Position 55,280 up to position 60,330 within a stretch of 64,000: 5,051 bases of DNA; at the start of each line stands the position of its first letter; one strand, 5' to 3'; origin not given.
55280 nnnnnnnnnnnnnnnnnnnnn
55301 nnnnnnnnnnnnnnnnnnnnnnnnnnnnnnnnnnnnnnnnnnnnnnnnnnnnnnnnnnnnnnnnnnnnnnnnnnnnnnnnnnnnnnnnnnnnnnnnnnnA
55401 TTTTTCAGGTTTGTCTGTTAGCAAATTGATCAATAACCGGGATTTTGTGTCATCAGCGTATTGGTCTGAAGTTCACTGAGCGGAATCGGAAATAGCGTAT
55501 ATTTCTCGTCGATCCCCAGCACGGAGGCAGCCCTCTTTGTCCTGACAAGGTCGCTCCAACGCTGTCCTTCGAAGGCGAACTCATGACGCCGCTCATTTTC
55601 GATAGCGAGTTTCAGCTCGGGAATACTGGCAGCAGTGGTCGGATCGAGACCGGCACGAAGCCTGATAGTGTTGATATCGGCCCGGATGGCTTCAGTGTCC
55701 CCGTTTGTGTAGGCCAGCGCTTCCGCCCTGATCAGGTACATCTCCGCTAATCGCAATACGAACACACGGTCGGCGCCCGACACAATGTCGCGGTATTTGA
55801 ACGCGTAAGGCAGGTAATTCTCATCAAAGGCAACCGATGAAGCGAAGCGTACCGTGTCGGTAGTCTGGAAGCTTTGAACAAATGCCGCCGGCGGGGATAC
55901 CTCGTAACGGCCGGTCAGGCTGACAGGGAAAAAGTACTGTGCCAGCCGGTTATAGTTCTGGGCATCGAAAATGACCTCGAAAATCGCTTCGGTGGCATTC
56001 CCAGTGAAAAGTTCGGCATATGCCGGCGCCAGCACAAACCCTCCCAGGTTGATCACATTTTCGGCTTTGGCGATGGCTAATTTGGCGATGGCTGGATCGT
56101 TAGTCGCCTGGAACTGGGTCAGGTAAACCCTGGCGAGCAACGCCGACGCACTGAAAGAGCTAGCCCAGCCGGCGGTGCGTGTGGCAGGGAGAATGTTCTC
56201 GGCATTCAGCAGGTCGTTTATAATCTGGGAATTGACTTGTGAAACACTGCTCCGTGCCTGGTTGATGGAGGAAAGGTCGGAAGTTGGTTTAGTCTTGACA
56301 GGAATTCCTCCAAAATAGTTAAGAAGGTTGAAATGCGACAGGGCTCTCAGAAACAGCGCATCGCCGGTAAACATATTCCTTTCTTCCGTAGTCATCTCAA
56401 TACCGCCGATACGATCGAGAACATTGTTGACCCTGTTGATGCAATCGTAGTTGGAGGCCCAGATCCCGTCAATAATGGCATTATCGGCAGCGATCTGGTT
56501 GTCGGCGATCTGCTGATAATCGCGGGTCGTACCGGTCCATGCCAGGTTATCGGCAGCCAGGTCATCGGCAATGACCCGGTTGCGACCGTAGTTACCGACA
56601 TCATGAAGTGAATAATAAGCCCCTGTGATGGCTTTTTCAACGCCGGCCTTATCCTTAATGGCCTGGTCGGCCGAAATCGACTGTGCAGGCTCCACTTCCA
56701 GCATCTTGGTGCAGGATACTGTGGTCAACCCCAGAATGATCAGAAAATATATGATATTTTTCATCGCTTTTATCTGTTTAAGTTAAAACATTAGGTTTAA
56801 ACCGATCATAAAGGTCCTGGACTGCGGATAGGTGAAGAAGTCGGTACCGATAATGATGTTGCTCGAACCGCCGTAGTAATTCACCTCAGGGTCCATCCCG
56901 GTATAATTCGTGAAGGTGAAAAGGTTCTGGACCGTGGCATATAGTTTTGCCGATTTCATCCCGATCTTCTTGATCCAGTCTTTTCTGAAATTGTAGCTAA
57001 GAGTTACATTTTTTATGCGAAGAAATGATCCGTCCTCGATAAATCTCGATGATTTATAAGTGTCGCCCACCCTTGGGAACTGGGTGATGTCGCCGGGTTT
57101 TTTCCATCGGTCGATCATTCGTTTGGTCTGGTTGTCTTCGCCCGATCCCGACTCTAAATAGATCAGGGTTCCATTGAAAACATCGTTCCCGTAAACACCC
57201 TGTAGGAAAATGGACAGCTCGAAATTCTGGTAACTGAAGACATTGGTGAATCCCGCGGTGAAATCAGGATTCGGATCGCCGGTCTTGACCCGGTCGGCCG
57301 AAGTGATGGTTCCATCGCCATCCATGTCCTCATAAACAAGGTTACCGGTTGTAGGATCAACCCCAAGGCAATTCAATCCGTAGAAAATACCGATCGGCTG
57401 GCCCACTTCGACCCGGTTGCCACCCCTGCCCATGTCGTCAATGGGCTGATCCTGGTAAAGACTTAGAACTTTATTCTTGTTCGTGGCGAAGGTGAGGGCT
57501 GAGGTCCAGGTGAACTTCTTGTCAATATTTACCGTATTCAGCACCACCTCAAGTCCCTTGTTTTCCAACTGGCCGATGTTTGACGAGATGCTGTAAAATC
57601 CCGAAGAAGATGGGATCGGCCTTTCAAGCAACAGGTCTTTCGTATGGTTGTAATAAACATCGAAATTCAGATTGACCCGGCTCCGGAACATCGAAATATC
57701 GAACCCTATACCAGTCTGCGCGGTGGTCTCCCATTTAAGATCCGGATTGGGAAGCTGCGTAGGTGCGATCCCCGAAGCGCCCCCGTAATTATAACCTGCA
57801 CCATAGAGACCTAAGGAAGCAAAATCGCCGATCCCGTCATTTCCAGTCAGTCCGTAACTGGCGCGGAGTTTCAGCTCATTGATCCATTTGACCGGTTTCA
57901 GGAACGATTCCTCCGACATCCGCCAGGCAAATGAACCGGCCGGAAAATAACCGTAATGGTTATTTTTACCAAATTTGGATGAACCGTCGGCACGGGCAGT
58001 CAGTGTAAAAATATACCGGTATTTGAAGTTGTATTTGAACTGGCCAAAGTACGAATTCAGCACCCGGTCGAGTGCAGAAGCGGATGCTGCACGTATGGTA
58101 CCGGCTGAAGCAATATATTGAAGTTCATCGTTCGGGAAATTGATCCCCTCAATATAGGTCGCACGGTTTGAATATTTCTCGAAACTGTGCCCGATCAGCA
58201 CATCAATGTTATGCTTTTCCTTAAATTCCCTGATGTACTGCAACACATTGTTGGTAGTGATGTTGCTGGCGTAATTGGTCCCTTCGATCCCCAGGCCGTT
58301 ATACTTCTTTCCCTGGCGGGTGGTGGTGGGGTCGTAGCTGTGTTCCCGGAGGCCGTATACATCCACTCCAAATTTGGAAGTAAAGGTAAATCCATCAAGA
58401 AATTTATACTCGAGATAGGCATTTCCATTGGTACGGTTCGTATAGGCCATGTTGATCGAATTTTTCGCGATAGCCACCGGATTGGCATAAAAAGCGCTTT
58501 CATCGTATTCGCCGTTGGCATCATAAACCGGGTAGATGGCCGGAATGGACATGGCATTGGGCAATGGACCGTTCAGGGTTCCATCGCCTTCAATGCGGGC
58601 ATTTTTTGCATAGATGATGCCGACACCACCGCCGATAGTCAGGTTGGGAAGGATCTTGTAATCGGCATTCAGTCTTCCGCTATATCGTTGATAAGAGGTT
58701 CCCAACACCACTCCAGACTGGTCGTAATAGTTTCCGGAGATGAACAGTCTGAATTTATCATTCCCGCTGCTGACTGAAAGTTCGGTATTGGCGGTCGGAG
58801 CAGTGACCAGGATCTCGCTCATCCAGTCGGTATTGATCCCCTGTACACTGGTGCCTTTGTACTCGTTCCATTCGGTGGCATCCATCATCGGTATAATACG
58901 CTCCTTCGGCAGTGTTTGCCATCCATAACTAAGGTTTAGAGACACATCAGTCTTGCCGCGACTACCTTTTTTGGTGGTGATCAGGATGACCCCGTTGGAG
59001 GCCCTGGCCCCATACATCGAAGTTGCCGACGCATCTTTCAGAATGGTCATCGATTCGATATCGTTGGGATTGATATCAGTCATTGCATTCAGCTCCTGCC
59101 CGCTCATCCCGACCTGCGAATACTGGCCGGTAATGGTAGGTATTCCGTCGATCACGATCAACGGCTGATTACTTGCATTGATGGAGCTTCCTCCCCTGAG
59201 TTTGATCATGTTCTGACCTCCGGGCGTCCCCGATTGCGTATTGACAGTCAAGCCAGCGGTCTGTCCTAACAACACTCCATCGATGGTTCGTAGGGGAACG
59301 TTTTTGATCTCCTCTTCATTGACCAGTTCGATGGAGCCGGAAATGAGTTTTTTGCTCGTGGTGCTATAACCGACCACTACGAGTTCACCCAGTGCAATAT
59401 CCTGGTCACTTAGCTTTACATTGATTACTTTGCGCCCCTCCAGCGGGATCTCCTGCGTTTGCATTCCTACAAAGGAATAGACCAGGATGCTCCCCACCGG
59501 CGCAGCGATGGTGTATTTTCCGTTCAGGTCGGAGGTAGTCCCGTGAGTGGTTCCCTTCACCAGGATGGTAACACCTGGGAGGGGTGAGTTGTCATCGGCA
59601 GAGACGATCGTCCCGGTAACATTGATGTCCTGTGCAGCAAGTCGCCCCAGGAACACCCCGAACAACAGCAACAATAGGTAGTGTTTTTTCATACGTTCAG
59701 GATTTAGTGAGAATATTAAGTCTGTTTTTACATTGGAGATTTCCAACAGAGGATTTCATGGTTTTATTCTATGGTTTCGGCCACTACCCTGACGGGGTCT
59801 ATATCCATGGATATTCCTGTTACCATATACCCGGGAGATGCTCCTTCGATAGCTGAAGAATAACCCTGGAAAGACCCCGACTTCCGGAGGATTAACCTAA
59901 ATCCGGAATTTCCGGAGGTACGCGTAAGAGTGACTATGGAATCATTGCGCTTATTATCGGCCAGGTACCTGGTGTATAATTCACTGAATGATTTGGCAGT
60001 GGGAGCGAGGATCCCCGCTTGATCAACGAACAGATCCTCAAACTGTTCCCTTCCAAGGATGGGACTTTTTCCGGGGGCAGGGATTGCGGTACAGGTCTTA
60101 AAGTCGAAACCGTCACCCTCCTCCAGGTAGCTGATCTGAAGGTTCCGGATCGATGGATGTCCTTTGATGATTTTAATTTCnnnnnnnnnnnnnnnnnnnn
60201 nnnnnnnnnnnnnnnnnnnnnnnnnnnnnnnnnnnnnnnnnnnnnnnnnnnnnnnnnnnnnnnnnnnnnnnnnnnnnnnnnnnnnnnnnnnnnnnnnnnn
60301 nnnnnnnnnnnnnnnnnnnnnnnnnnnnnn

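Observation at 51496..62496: A SusC/SusD cyanophycin utilization locus: PUL architecture repurposed for a non-ribosomal Asp-Arg polymer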

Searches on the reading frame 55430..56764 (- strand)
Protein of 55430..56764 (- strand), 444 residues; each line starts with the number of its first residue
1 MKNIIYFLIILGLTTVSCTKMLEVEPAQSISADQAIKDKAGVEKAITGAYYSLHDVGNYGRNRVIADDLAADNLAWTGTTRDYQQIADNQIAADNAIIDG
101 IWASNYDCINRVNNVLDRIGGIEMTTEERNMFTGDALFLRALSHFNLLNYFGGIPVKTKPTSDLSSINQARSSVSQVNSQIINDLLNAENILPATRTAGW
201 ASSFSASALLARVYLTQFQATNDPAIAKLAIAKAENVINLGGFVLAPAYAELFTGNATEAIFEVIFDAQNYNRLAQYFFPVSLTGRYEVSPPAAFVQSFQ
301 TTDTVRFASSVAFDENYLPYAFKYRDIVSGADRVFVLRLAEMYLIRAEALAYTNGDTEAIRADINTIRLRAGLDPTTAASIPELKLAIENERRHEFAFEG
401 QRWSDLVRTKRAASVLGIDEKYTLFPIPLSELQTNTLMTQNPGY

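Call 3: search_protein_families(library=pfam, proteins=[window:55430-56764:-])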
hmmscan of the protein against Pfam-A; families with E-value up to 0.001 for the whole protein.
window:55430-56764:- (444 aa): 2 families
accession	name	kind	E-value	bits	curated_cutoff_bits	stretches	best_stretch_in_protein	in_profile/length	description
PF14322.12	SusD-like_3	-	5.7e-29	102.2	27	1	22-215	3-191/191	Starch-binding associating with outer membrane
PF07980.17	SusD_RagB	-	2e-28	100.3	23.1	1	335-412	157-238/297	SusD family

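Call 4: search_protein_families(library=ncbifam, proteins=[window:55430-56764:-])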
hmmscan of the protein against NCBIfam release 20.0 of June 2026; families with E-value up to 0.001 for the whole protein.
window:55430-56764:- (444 aa): 2 families
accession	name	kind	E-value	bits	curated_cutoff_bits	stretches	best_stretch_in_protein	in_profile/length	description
NF033071.0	SusD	exception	1.1e-22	80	725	2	335-444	440-558/558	starch-binding outer membrane lipoprotein SusD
NF033072.0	NanU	exception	1.8e-17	63.7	425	1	2-231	3-245/521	SusD family outer membrane lipoprotein NanU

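Call 69: search_solved_structures(query=window:55430-56764:-, max_evalue=0.001)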
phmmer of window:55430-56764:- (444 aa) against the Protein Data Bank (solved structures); distinct sequences matched with E-value up to 0.001: 36.
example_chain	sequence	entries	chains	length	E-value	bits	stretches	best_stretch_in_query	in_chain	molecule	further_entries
9sje_B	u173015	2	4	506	8.7e-36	126.9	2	3-268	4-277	SusD homolog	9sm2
9sjj_A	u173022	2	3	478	5.6e-32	114.4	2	45-268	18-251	SusD homolog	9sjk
6gcz_A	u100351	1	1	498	4e-27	98.4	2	331-444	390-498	Starch-binding associating with outer membrane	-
3kez_A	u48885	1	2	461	1.9e-22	83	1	22-416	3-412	Putative sugar binding protein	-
3qnk_A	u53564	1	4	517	3.8e-22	82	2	331-410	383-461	Putative lipoprotein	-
3otn_A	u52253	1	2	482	8.6e-21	77.5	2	59-324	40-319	SusD superfamily protein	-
3mcx_A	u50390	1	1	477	1.9e-17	66.5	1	22-223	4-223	SusD superfamily protein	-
3i4g_A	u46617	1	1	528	9.7e-16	60.9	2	51-308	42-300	SusD-like carbohydrate binding protein BF1063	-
3jq1_A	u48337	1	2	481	2e-14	56.6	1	35-217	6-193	SusD superfamily protein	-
7kv1_A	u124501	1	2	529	1.9e-13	53.3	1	13-271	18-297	SusD family protein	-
7kv2_AAA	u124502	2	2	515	2e-13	53.3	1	12-270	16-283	RagB/SusD family nutrient uptake outer membrane protein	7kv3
3ck7_A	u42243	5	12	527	3e-13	52.7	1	336-444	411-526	SusD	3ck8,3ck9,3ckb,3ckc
3lew_A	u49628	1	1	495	4.2e-13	52.2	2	101-197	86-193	SusD-like carbohydrate binding protein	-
7nek_A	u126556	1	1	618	1.9e-12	50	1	35-218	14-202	RagB SusD domain containing protein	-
3ihv_A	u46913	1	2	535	5.1e-12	48.6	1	59-253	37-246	SusD homolog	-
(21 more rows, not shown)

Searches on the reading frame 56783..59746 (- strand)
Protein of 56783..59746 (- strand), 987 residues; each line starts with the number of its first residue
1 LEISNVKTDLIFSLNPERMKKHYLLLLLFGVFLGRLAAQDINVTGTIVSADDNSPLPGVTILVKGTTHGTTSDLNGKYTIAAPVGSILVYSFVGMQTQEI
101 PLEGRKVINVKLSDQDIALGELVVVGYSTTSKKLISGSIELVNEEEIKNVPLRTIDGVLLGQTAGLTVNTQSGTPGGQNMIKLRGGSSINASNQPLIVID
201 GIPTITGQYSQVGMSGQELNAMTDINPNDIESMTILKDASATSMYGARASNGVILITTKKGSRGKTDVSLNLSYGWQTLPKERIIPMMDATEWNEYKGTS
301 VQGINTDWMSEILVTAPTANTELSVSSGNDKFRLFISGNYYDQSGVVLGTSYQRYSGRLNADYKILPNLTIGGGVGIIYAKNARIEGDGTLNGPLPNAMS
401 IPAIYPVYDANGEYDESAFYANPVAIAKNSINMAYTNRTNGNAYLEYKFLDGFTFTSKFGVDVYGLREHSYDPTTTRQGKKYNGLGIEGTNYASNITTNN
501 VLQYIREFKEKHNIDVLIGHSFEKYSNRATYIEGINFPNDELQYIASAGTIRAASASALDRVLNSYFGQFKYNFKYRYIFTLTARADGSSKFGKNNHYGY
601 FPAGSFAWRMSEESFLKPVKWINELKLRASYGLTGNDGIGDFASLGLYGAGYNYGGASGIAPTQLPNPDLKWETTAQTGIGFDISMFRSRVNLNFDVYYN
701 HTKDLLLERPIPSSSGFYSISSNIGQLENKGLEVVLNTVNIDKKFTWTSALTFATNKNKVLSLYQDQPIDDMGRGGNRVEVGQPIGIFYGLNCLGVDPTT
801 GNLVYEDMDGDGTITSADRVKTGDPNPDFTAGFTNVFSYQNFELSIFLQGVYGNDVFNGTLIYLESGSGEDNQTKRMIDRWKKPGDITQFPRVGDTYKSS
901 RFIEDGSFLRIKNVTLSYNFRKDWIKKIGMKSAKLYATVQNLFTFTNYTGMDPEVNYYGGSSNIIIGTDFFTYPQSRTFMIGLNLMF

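Call 3: search_protein_families(library=pfam, proteins=[window:56783-59746:-])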
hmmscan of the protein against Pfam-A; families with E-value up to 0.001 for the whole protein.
window:56783-59746:- (987 aa): 3 families
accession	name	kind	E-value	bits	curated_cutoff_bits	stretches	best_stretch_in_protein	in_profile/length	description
PF13715.12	CarbopepD_reg_2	-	6.2e-18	65.1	32.2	1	43-124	1-88/88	CarboxypepD_reg-like domain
PF07715.20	Plug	-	1.8e-17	64.2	23.9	1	135-253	5-107/107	TonB-dependent Receptor Plug Domain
PF13620.12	CarboxypepD_reg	-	7.5e-09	36.3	32.3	1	43-101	2-65/82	Carboxypeptidase regulatory-like domain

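Call 4: search_protein_families(library=ncbifam, proteins=[window:56783-59746:-])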
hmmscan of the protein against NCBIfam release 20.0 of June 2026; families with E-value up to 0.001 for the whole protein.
window:56783-59746:- (987 aa): 3 families
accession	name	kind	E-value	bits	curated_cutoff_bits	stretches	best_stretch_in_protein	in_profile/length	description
TIGR04056.1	OMP_RagA_SusC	subfamily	1.7e-258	860.8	368.25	1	41-987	1-981/981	SusC/RagA family TonB-linked outer membrane protein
TIGR04057.1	SusC_RagA_signa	signature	2.8e-18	65.4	46.2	1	229-259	1-31/31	SusC/RagA subfamily TonB-dependent outer membrane receptor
NF053590.1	TonB_dep_TOL0244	equivalog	0.00079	18.1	645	0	120-263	11-144/604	TOL_0244 family TonB-dependent receptor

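Call 70: search_solved_structures(query=window:56783-59692:-, max_evalue=1e-20)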
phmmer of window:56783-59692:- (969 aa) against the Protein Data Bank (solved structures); distinct sequences matched with E-value up to 1e-20: 9.
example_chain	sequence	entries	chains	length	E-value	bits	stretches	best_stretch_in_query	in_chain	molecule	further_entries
8aa4_A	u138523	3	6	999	1.4e-141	476.4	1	3-969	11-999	SusC homolog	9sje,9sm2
5t3r_D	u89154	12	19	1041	1.6e-107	363.6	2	265-938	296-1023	SusC homolog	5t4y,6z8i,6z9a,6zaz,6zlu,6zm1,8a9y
6sli_B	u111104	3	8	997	5.5e-101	342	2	287-969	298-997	RagA protein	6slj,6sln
6zlt_B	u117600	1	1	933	3.8e-92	312.8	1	264-938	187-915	SusC homolog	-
6sml_B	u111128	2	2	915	2.8e-87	296.7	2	287-969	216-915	RagA protein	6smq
6sm3_B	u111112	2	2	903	3.7e-85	289.7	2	287-969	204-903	RagA protein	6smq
8ypt_C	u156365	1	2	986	2.4e-66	227.4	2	284-939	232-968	TonB-linked outer membrane protein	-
8ypu_C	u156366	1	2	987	3.5e-66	226.9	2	284-939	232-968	SusC/RagA family TonB-linked outer membrane protein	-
5fq6_B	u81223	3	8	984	4.2e-48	167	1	77-261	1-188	SUSC/RAGA FAMILY TONB-LINKED OUTER MEMBRANE PROTEIN | BT_2264 | OUTER MEMBRANE PROTEIN OMP121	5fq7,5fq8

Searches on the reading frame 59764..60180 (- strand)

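Call 32: search_protein_families(library=pfam, proteins=[window:59764-60180:-], max_evalue=10)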
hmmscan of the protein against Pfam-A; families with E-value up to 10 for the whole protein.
window:59764-60180:- (138 aa): 1 family
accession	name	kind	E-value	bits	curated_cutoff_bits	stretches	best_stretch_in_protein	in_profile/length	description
PF15520.11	Ntox10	-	0.21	11.9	26.8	1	85-123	130-168/193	Novel toxin 10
